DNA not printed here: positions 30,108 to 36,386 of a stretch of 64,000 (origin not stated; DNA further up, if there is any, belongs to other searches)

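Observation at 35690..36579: RHS C-terminal toxin looks like a peptidoglycan lytic transglycosylase, paired with a 3-TM immunity candidate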

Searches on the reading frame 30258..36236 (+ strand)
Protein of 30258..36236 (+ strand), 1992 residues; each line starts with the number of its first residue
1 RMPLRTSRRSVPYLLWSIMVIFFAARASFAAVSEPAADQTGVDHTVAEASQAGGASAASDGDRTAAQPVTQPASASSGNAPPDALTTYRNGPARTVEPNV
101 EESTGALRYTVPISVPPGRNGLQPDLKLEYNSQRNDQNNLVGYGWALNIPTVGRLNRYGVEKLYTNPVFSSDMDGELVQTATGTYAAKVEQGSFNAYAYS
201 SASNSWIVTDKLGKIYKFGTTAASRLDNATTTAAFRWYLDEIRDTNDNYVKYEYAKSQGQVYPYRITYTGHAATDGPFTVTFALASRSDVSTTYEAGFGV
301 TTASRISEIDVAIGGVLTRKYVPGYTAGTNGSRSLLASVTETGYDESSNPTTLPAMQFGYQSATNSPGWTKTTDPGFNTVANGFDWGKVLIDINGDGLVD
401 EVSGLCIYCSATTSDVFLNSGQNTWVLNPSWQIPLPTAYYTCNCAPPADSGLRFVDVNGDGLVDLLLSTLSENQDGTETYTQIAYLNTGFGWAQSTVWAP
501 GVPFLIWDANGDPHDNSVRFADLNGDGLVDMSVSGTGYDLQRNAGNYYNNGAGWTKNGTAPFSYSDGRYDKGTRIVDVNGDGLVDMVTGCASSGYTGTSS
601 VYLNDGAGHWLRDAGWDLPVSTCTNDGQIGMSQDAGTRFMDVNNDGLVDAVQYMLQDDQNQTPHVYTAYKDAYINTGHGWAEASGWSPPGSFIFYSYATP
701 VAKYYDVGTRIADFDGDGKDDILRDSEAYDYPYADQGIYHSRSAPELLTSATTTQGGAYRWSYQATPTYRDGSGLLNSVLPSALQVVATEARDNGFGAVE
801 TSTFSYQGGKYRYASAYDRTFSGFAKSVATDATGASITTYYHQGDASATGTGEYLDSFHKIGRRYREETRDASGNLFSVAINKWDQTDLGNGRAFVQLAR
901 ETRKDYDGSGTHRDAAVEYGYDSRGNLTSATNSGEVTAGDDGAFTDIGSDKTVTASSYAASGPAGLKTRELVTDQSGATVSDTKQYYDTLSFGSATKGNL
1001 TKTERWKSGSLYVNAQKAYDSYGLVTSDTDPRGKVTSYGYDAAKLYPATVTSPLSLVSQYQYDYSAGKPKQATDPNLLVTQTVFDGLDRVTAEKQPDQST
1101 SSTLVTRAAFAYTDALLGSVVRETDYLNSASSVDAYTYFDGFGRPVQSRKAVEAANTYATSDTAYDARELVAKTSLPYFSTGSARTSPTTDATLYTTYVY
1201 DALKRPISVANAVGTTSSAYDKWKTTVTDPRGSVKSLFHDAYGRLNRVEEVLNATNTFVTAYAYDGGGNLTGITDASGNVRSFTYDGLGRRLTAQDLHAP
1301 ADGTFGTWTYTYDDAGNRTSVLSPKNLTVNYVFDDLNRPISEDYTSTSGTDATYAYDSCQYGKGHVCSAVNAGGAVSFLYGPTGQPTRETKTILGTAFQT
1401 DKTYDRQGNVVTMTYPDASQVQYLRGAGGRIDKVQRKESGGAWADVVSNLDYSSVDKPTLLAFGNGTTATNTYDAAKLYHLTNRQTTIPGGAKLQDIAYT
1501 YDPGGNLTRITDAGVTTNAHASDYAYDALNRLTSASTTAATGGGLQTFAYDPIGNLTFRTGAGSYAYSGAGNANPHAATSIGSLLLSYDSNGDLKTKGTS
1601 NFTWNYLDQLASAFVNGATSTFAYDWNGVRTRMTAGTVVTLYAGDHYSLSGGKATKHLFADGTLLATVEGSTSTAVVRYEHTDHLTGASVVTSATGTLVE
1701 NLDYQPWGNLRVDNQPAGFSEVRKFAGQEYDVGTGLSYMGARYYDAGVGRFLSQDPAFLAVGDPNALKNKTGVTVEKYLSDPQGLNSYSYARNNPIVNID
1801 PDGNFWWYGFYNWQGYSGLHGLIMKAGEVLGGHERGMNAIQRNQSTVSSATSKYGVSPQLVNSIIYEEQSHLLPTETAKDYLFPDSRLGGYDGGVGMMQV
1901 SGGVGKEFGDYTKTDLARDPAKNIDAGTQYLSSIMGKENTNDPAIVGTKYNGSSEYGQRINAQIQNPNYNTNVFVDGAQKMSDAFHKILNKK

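Call 6: search_protein_families(library=pfam, proteins=[window:30258-36236:+], max_evalue=0.01)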
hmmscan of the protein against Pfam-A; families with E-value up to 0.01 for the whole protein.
window:30258-36236:+ (1992 aa): 8 families
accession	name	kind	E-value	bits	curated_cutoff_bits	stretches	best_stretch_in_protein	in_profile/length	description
PF05593.20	RHS_repeat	-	5.3e-29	100.4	22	3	1264-1296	1-33/38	RHS Repeat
PF12256.14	TcdB_toxin_midN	-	6.1e-18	65.2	24.8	1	703-844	24-176/181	Insecticide toxin TcdB middle/N-terminal region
PF03534.18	SpvB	-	9.7e-15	55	22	2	103-190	3-88/287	Salmonella virulence plasmid 65kDa B protein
PF13517.12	FG-GAP_3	-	6.2e-12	46.4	26.9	4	392-466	1-60/61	FG-GAP-like repeat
PF01464.25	SLT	-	5e-08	33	21.3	1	1848-1952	4-96/117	Transglycosylase SLT domain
PF01839.29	FG-GAP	-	6.9e-06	26.3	22.1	0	576-602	8-37/37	FG-GAP repeat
PF20041.5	DUF6443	-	1.3e-05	25.8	27.8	1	1125-1196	15-89/137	Domain of unknown function (DUF6443)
PF22115.1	T6SS_Tse3_cat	-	0.0023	18.4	27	0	1846-1886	85-125/189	T6SS, Peptidoglycan muramidase Tse3, catalytic domain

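Call 8: search_protein_families(library=ncbifam, proteins=[window:30258-36236:+], max_evalue=0.01)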
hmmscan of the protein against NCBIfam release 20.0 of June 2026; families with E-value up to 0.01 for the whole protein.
window:30258-36236:+ (1992 aa): 4 families
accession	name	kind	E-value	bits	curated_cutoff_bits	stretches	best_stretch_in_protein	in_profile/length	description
NF041261.1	RHS_core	equivalog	3.8e-21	74.7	2000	2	1676-1760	1156-1240/1261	RHS element core protein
TIGR03696.1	Rhs_assc_core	domain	5.1e-19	68.5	32.5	1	1704-1803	1-75/76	RHS repeat-associated core domain-containing protein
TIGR01643.1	YD_repeat_2x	repeat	9.6e-18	63.9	15.8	1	1264-1293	1-30/42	YD repeat-containing protein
NF047539.1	XAC2610_fam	domain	0.0098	16.4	35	0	453-480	2-28/89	XAC2610-related protein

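Call 29: list_cluster_members(proteins=[P0008, P0009, P0010, window:30258-36236:+, window:36599-36853:+, window:36956-38149:+, window:39246-40517:+, window:41586-43388:+])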
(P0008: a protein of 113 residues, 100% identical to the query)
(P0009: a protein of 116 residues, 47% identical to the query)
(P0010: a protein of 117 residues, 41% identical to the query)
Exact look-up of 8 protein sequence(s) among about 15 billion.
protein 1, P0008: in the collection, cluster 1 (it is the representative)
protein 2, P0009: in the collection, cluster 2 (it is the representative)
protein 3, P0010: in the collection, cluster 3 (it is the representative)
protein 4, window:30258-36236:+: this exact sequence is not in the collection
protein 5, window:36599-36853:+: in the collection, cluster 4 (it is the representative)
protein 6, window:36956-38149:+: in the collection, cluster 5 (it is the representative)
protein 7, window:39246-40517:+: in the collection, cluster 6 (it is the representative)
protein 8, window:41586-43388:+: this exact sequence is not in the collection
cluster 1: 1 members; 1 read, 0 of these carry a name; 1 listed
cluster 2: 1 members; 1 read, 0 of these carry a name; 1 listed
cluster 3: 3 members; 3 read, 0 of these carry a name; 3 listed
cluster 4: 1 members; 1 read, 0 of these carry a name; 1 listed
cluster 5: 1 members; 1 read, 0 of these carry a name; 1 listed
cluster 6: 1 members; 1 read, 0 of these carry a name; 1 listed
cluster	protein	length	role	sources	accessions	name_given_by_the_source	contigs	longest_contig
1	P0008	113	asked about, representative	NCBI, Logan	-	-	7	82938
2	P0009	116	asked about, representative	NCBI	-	-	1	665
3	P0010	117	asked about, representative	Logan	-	-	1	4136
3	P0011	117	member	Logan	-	-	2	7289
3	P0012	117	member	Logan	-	-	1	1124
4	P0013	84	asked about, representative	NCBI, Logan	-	-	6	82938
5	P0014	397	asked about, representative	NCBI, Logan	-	-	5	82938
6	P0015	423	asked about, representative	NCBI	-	-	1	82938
